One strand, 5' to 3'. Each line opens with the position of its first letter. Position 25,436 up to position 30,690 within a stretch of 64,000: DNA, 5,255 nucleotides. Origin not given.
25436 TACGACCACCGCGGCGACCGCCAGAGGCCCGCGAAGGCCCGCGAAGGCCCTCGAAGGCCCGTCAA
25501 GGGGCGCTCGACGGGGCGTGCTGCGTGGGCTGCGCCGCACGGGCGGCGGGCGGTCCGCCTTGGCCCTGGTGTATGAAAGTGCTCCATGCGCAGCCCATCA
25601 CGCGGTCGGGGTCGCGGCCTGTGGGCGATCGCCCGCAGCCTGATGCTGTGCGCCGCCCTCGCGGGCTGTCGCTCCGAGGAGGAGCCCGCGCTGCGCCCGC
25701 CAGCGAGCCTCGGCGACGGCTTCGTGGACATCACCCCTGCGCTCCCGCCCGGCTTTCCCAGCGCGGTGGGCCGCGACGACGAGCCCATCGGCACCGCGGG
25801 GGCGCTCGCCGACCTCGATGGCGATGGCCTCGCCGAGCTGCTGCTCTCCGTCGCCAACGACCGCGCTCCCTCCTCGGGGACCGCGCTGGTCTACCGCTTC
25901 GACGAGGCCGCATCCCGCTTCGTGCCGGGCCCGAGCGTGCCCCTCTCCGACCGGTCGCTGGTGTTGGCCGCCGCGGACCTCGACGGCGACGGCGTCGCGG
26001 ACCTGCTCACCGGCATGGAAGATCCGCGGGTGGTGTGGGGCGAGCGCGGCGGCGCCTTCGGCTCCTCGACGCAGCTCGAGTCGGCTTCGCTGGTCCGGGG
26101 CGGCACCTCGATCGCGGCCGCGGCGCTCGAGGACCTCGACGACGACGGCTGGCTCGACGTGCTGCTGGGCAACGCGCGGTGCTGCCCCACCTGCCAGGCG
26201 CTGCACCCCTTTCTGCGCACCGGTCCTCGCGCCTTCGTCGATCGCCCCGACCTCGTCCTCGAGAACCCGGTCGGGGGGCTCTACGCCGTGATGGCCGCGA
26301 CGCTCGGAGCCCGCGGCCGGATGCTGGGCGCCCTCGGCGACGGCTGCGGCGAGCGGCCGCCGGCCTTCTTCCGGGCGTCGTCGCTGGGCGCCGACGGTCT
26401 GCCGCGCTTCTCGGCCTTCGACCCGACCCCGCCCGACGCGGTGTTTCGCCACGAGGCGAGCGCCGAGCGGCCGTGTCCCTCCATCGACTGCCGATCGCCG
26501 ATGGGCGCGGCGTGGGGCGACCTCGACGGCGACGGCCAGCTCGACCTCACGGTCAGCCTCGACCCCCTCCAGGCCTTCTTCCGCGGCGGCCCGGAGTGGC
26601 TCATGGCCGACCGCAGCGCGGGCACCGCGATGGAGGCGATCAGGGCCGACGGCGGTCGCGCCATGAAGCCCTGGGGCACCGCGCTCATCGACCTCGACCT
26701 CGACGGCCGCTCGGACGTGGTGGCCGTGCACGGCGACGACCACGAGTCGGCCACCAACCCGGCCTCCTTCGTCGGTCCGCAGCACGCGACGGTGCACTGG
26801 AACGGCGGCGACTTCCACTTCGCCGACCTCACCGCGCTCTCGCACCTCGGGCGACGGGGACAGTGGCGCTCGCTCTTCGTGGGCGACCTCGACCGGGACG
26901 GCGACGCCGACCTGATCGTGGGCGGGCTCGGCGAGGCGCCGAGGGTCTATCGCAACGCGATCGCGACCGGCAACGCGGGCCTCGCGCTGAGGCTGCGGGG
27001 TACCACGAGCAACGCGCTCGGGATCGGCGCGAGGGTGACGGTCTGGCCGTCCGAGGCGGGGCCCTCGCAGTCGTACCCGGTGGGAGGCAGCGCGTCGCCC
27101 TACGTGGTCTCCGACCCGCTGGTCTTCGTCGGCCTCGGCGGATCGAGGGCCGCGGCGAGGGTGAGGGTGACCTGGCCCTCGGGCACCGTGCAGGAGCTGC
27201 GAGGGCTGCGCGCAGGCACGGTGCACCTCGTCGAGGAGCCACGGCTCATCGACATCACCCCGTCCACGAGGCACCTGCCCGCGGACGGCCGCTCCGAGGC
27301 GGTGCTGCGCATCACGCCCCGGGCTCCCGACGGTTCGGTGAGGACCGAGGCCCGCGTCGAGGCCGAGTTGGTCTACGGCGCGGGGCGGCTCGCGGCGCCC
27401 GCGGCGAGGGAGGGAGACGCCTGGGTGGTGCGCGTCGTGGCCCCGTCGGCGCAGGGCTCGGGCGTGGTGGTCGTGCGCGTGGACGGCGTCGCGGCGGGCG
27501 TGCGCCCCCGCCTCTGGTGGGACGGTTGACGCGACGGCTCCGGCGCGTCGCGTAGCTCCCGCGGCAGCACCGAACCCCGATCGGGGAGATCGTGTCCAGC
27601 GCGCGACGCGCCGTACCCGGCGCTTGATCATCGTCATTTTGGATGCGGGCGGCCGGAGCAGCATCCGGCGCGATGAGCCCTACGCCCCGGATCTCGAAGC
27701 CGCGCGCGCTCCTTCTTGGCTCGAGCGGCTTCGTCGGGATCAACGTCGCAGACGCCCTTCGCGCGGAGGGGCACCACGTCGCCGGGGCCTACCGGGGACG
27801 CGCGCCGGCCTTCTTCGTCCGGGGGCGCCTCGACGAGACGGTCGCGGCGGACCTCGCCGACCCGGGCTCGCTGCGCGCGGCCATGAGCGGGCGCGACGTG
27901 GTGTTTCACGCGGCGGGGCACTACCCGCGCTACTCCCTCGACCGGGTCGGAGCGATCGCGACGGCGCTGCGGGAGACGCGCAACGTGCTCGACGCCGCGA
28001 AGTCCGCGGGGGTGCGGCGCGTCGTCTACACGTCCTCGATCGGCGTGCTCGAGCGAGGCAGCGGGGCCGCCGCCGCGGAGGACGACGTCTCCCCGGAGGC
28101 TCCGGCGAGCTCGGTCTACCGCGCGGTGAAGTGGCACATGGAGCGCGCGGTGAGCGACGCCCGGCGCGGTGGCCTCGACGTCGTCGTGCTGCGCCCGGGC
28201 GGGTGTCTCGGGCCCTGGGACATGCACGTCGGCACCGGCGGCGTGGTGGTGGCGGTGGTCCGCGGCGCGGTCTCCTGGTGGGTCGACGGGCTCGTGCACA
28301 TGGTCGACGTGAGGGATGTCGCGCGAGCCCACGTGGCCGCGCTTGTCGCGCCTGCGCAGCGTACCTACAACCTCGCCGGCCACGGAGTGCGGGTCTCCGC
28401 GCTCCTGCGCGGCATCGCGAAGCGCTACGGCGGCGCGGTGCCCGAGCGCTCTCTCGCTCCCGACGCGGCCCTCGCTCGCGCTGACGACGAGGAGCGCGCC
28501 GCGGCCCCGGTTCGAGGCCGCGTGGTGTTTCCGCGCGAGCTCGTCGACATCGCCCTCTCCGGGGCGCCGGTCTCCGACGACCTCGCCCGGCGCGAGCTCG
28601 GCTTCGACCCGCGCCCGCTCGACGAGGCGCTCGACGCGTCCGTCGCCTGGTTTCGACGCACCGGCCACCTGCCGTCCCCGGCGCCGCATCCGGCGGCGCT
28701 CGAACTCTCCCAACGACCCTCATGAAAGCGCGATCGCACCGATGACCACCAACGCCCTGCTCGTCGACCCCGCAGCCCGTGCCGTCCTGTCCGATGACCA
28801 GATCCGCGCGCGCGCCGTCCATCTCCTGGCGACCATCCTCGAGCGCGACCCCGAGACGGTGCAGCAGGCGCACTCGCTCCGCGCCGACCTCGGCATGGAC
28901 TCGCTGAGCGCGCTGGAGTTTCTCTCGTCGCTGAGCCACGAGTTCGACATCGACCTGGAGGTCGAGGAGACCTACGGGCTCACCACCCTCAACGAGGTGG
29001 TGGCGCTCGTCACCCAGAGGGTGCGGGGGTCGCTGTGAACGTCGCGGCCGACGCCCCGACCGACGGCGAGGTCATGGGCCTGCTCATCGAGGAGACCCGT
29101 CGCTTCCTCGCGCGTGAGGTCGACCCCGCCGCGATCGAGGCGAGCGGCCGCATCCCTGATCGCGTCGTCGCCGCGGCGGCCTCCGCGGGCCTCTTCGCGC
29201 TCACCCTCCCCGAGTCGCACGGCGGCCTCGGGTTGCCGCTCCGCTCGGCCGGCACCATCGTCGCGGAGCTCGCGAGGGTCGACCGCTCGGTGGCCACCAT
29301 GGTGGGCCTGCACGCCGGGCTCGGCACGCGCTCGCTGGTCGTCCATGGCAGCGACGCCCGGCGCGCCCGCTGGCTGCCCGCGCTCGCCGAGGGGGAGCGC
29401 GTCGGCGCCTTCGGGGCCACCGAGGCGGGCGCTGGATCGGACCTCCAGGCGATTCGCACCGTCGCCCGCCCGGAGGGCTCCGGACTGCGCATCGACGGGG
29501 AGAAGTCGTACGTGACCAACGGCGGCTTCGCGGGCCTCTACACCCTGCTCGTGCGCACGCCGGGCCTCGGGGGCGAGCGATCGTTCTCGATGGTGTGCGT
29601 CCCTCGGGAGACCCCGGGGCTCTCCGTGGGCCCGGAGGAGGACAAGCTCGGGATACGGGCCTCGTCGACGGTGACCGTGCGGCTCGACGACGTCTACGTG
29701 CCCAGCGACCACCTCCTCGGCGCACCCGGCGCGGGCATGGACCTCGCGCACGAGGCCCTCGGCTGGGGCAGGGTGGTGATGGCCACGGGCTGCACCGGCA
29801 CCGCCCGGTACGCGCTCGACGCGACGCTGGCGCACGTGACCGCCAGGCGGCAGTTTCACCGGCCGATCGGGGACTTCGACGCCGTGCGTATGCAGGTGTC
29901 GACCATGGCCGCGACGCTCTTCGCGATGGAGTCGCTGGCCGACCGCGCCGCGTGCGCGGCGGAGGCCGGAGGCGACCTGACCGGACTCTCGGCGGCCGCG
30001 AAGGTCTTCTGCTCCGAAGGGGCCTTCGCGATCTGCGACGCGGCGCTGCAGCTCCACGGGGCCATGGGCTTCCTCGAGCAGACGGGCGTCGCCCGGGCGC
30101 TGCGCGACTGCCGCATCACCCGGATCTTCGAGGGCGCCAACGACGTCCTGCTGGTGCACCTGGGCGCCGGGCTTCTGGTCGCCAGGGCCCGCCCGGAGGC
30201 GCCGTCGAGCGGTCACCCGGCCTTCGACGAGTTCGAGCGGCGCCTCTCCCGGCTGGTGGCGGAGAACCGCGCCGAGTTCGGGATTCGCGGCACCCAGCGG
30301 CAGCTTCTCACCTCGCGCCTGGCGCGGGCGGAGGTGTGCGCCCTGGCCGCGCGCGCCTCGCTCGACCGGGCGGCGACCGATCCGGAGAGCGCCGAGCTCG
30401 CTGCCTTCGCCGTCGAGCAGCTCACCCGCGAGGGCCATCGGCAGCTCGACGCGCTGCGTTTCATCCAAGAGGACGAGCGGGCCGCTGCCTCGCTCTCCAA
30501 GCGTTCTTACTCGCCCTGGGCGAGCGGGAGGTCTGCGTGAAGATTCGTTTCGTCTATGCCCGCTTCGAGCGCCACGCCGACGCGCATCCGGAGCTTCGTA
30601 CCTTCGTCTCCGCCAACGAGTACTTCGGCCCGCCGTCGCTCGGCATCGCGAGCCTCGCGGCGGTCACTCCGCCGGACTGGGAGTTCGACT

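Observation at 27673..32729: Candidate novel lipid-biosynthesis cluster: SDR reductase, dedicated ACP, acyl-CoA dehydrogenase, B12-radical SAM enzyme and CDP-alcohol phosphatidyltransferase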

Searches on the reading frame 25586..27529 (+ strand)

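Call 7: search_protein_families(library=pfam, proteins=[window:25586-27529:+], max_evalue=0.01)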
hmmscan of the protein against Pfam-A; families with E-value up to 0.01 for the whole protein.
window:25586-27529:+ (647 aa): 4 families
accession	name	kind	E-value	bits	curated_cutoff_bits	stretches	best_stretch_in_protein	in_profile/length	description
PF13517.12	FG-GAP_3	-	1.4e-27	96.5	26.9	3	369-445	1-61/61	FG-GAP-like repeat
PF01839.29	FG-GAP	-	5.7e-15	55.3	22.1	2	427-446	2-21/37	FG-GAP repeat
PF07593.17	UnbV_ASPIC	-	6.8e-11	42.3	23.4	1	479-545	1-65/68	ASPIC and UnbV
PF12256.14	TcdB_toxin_midN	-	0.0037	17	24.8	0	68-91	26-49/181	Insecticide toxin TcdB middle/N-terminal region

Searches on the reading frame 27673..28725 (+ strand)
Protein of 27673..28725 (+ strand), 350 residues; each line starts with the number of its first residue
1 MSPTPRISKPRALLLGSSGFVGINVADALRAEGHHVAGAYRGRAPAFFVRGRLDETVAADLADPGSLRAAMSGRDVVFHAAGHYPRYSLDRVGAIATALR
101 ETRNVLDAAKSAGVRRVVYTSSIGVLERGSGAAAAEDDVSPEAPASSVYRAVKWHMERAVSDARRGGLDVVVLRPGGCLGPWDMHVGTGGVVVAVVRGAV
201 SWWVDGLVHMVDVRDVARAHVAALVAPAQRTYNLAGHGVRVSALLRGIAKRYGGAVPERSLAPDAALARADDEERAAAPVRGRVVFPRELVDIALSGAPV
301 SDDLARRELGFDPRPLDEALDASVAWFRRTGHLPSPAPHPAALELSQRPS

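Call 7: search_protein_families(library=pfam, proteins=[window:27673-28725:+], max_evalue=0.01)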
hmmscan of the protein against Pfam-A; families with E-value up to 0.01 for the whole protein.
window:27673-28725:+ (350 aa): 7 families
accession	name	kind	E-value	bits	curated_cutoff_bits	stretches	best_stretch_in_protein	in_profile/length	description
PF01370.27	Epimerase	-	7.1e-29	101.3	20.9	1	13-235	2-240/240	NAD dependent epimerase/dehydratase family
PF13460.12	NAD_binding_10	-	2.1e-18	67.3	27.2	1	16-179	1-147/184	NAD(P)H-binding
PF01073.25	3Beta_HSD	-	1.8e-15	57.1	22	1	14-224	2-229/280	3-beta hydroxysteroid dehydrogenase/isomerase family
PF05368.20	NmrA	-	6.5e-08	33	27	1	12-122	5-107/298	NmrA-like family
PF07993.18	NAD_binding_4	-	3.8e-06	26.7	20.1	1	72-180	87-209/258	Male sterility protein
PF04321.23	RmlD_sub_bind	-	9.4e-06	25.3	27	1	12-175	3-148/287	RmlD substrate binding domain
PF02719.21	Polysacc_synt_2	-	8.5e-05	22.3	20.2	1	56-122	58-128/293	Polysaccharide biosynthesis protein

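Call 8: search_protein_families(library=ncbifam, proteins=[window:27673-28725:+], max_evalue=0.01)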
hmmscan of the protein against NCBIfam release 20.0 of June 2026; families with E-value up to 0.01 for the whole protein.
window:27673-28725:+ (350 aa): 15 families
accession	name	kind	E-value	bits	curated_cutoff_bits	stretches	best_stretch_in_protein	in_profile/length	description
TIGR03466.1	HpnA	hypoth_equivalog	1.1e-56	192.1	367.65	1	12-332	3-326/327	hopanoid-associated sugar epimerase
NF052578.1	StrlDmthSdmBMthl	equivalog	4e-29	102.4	600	1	13-331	4-326/328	sterol demethylase protein SdmB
NF042422.1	oxyalk_red_OleD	equivalog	2e-19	70.1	580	1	13-224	4-215/329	2-alkyl-3-oxoalkanoate reductase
NF042423.1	oxyalk_red_Shew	equivalog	1.9e-18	66.6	580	1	11-238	10-235/331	2-alkyl-3-oxoalkanoate reductase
NF058621.1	DiazavRedAvaA7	equivalog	1.1e-15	58.1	400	1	11-256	2-252/304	3-diazoavenalumate denitrifying reductase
TIGR01746.1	Thioester-redct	subfamily_domain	2e-14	53.6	213.35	1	101-275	115-301/371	thioester reductase domain-containing protein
TIGR04180.1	EDH_00030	hypoth_equivalog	6.9e-09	35.2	475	1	13-182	2-179/297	NAD-dependent 4,6-dehydratase LegB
NF041293.1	G6PDh_Azf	equivalog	1.2e-07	31.4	400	1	12-123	5-116/252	NAD-dependent glucose-6-phosphate dehydrogenase Azf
TIGR01179.1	galE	equivalog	2.5e-06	26.6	262.3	1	13-174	3-172/332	UDP-glucose 4-epimerase GalE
NF043036.1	ErythonDh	equivalog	1.6e-05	24.3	325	1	14-175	5-177/321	D-erythronate dehydrogenase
TIGR04130.1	FnlA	equivalog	0.00038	19.5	730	1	59-121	59-123/337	UDP-N-acetylglucosamine 4,6-dehydratase/5-epimerase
TIGR01777.1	yfcH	hypoth_equivalog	0.0018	17.9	207.35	1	13-181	2-168/292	TIGR01777 family oxidoreductase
TIGR03443.1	alpha_am_amid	equivalog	0.0025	15.2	1030.1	1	125-231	1126-1238/1390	L-aminoadipate-semialdehyde dehydrogenase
TIGR02197.1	heptose_epim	equivalog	0.0032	16.7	274.6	1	15-163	4-152/316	ADP-glyceromanno-heptose 6-epimerase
TIGR03589.1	PseB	equivalog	0.004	16.1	407.75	1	60-121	61-124/324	UDP-N-acetylglucosamine 4,6-dehydratase (inverting)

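Call 35: search_solved_structures(query=window:27673-28725:+, max_evalue=0.00001)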
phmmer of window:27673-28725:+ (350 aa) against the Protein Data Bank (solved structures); distinct sequences matched with E-value up to 0.00001: 19.
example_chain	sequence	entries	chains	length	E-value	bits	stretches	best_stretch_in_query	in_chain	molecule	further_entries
3wj7_A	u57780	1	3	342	4.7e-31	111.6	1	12-333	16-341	Putative oxidoreductase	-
2x4g_A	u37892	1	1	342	2.3e-27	99.4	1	12-333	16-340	NUCLEOSIDE-DIPHOSPHATE-SUGAR EPIMERASE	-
4r1s_A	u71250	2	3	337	8.2e-15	58.1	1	14-228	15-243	cinnamoyl CoA reductase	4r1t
5tqm_A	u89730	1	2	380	7.4e-13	51.7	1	15-250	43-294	Cinnamoyl-CoA Reductase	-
6nbr_A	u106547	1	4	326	1.4e-10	44.3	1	9-248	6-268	Kavalactone reductase 1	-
6wjb_A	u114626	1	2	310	2e-10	43.7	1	8-183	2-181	NAD-dependent epimerase/dehydratase family protein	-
6jkg_A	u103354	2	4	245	2.7e-10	43.3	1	10-224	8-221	Sterol-4-alpha-carboxylate 3-dehydrogenase, decarboxylating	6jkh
6wj9_A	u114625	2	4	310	1.2e-09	41.2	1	8-183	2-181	NAD-dependent epimerase/dehydratase family protein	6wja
4jgb_A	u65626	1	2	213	2.1e-09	40.3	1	12-144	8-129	Putative exported protein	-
4r1u_A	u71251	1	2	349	4.4e-09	39.3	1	15-223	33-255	Cinnamoyl CoA reductase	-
7ys8_A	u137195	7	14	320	9.3e-09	38.2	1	11-197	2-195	UDP-glucose 4-epimerase | UDP-glucose 4-epimerase along with EC 5.1.3.2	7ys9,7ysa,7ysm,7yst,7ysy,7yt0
4id9_A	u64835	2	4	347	3.5e-08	36.4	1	11-174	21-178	SHORT-CHAIN DEHYDROGENASE/REDUCTASE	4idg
4u7w_A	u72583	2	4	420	6.7e-08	35.4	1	96-235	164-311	MxaA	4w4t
4qtz_A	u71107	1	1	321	9.3e-08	34.9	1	57-252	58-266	Dihydroflavonol-4-reductase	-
4quk_A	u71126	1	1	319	1e-07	34.8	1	57-252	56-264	Dihydroflavonol-4-reductase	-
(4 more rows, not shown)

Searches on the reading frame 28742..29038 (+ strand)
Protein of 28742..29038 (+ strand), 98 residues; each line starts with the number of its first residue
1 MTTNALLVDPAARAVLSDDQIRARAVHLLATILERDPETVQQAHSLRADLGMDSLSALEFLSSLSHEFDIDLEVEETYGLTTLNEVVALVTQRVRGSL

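Call 7: search_protein_families(library=pfam, proteins=[window:28742-29038:+], max_evalue=0.01)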
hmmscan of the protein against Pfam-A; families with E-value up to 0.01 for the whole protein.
window:28742-29038:+ (98 aa): 1 family
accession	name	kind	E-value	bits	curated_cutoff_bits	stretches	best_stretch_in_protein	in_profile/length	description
PF00550.31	PP-binding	-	5.1e-13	49.5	20.8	1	27-90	5-67/67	Phosphopantetheine attachment site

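Call 8: search_protein_families(library=ncbifam, proteins=[window:28742-29038:+], max_evalue=0.01)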
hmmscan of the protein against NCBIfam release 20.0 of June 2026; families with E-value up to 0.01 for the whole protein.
window:28742-29038:+ (98 aa): 15 families
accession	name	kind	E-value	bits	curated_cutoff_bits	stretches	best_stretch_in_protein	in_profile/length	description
NF002150.0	PRK00982.1-4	subfamily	1.2e-10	41.5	66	1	27-93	12-78/80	acyl carrier protein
NF002148.0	PRK00982.1-2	subfamily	1.1e-09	38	71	1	20-93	4-77/79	acyl carrier protein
TIGR00517.1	acyl_carrier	equivalog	4.2e-09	36.2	70.45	1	26-93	9-76/77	acyl carrier protein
NF006031.0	PRK08172.1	equivalog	1.6e-08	35.1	76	1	20-94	4-78/82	acyl carrier protein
NF002149.0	PRK00982.1-3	equivalog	2.6e-08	33.7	106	1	20-93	3-76/78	acyl carrier protein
NF009104.0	PRK12449.1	equivalog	3.6e-07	30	70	1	18-94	3-79/80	acyl carrier protein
NF037941.1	PKS_NbtC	equivalog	6e-07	27.8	1150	1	12-90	947-1026/1027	nocobactin polyketide synthase NbtC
NF002151.0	PRK00982.1-5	equivalog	2.2e-06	27.7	92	1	23-93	6-76/78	acyl carrier protein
NF058660.1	cispen_ACP_AmcB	equivalog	2.4e-06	27.6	80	1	34-93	17-78/80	cispentacin biosynthesis acyl carrier protein AmcB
NF002147.0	PRK00982.1-1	equivalog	5.2e-06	26.2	84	1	18-92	5-79/83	acyl carrier protein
NF003757.0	PRK05350.1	equivalog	0.0001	22.3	65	1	18-94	4-80/83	acyl carrier protein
NF040636.1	AcpM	exception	0.00014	21.8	146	1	26-91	11-76/93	meromycolate extension acyl carrier protein AcpM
TIGR02813.1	omega_3_PfaA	subfamily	0.0012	15.5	1010.1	1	7-93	1606-1694/2582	polyketide-type polyunsaturated fatty acid synthase PfaA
NF041592.1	carboxyl_red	equivalog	0.0051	14.5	1300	1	36-75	656-695/1160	carboxylic acid reductase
NF005079.0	PRK06508.1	equivalog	0.0096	16.3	83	0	27-76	10-59/93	acyl carrier protein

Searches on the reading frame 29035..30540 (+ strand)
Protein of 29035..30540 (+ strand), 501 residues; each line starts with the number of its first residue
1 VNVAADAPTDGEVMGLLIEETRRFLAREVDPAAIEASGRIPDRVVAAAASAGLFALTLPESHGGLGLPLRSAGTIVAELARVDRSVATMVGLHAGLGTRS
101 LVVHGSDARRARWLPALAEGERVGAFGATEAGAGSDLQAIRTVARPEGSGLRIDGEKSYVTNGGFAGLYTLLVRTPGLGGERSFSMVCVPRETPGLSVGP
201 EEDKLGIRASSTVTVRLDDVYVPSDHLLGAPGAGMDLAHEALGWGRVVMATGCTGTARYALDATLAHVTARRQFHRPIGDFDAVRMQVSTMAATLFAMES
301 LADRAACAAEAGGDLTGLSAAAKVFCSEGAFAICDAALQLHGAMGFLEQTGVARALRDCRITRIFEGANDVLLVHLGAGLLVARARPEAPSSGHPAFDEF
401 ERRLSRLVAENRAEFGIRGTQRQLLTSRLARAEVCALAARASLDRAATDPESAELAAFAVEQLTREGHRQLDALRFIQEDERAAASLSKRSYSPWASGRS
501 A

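Call 7: search_protein_families(library=pfam, proteins=[window:29035-30540:+], max_evalue=0.01)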
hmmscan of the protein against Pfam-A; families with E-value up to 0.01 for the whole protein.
window:29035-30540:+ (501 aa): 5 families
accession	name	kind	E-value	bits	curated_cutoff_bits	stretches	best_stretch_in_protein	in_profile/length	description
PF00441.29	Acyl-CoA_dh_1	-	3.1e-34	118.7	22.4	1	232-380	1-149/150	Acyl-CoA dehydrogenase, C-terminal domain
PF02771.21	Acyl-CoA_dh_N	-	1.7e-23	83.5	22.9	1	17-121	7-113/113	Acyl-CoA dehydrogenase, N-terminal domain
PF02770.24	Acyl-CoA_dh_M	-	7.4e-21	74.6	33.3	1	125-220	1-97/97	Acyl-CoA dehydrogenase, middle domain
PF08028.16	Acyl-CoA_dh_2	-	6.1e-10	39.9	22.7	1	249-369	3-133/134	Acyl-CoA dehydrogenase, C-terminal domain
PF22924.1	ACOX_C_alpha1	-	4e-06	27.2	27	1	246-377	8-165/169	Acyl-CoA oxidase, C-alpha1 domain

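Call 8: search_protein_families(library=ncbifam, proteins=[window:29035-30540:+], max_evalue=0.01)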
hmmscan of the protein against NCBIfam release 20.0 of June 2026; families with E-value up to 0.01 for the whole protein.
window:29035-30540:+ (501 aa): 22 families
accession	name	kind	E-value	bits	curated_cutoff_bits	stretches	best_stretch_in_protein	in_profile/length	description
NF058590.1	AcCoDHFadEBacil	equivalog_domain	2.5e-74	250.8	600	2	17-310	28-321/586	acyl-CoA dehydrogenase FadE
NF042972.1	AcrlCoAredClosAcrC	equivalog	1.2e-67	228.3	640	1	20-374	15-370/378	acryloyl-CoA reductase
NF043006.1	CyhCrbnylCoADH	equivalog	7.1e-60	203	650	1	17-372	11-367/380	cyclohexane-1-carbonyl-CoA dehydrogenase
NF045652.1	ProlPCPDhRedW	equivalog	1.3e-58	198.7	650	1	45-371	37-364/376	L-prolyl-[peptidyl-carrier protein] dehydrogenase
NF053553.1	prodigi_MBC_PigA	equivalog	2.8e-49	168.2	500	1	39-371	36-370/381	prodigiosin MBC biosynthesis dehydrogenase PigA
NF042439.1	SulpropCoADesulf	equivalog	1.2e-47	162.5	600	1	30-383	13-373/379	3-sulfinopropanoyl-CoA desulfinase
NF045552.1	GlutCoADH_Des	equivalog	2.1e-45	155.6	470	1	16-371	11-370/387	glutaryl-CoA dehydrogenase Acd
NF008997.0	PRK12341.1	equivalog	2.1e-44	152.1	537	1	16-376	11-371/382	acyl-CoA dehydrogenase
NF049984.1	Rv1679_FadE16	equivalog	1.2e-38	133.3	600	1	32-375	17-360/371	Rv1679 family acyl-CoA dehydrogenase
NF007000.1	PRK09463.1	subfamily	5e-38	130.9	600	1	29-369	62-423/726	acyl-CoA dehydrogenase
NF002885.1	PRK03354.1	equivalog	1.4e-37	129.6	540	1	36-379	34-372/378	crotonobetainyl-CoA dehydrogenase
NF052270.1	Staph_DH_FadE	equivalog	1e-32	113.4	600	1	77-372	93-385/400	acyl-CoA dehydrogenase FadE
NF009586.0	PRK13026.1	subfamily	5e-32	111.1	608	1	37-347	106-434/777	acyl-CoA dehydrogenase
TIGR03207.1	cyc_hxne_CoA_dh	equivalog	7.8e-32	110.4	575.35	1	17-372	8-363/372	cyclohexanecarboxyl-CoA dehydrogenase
TIGR04022.1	sulfur_SfnB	equivalog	1.7e-25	89.7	430.9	1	25-362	17-362/391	SfnB family sulfur acquisition oxidoreductase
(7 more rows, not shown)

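Call 36: search_solved_structures(query=window:29035-30540:+, max_evalue=1e-30)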
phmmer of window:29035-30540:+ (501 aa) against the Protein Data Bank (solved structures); distinct sequences matched with E-value up to 1e-30: 64 (the best 60 are shown).
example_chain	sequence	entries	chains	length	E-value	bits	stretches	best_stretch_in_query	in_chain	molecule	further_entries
1ws9_A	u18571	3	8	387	1.4e-62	215.3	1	20-381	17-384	acyl-CoA dehydrogenase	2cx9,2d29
3pfd_A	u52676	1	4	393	2.2e-62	214.6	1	19-380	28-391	Acyl-CoA dehydrogenase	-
2z1q_A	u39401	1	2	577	2.5e-61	211.1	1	17-385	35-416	Acyl-CoA dehydrogenase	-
8ca1_B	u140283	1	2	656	4.1e-61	210.4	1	17-375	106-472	Very long-chain specific acyl-CoA dehydrogenase, mitochondrial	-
4m9a_A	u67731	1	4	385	4.5e-61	210.3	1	15-372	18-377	Acyl-CoA dehydrogenase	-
3b96_A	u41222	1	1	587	7.7e-61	209.5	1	16-375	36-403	Very long-chain specific acyl-CoA dehydrogenase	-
7s7g_A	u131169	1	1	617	8.3e-61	209.4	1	16-375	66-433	Very long-chain specific acyl-CoA dehydrogenase, mitochondrial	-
2uxw_A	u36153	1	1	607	8.5e-61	209.4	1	16-375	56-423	VERY-LONG-CHAIN SPECIFIC ACYL-COA DEHYDROGENASE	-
8phf_A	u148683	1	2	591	7.8e-59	202.9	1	20-377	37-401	Complex I assembly factor ACAD9, mitochondrial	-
8phe_A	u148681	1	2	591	2e-58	201.5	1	20-377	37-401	Complex I assembly factor ACAD9, mitochondrial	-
5ol2_C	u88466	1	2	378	9.1e-58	199.4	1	23-376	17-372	Acyl-CoA dehydrogenase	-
4n5f_A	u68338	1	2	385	9.9e-58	199.2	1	21-372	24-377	Putative acyl-CoA dehydrogenase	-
2dvl_A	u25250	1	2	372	1.1e-56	195.8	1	16-372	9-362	Acyl-CoA dehydrogenase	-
3nf4_A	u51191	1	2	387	3.2e-56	194.3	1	13-380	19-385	acyl-CoA dehydrogenase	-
5lnx_A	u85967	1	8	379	6.9e-56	193.2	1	19-374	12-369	Acyl-CoA dehydrogenase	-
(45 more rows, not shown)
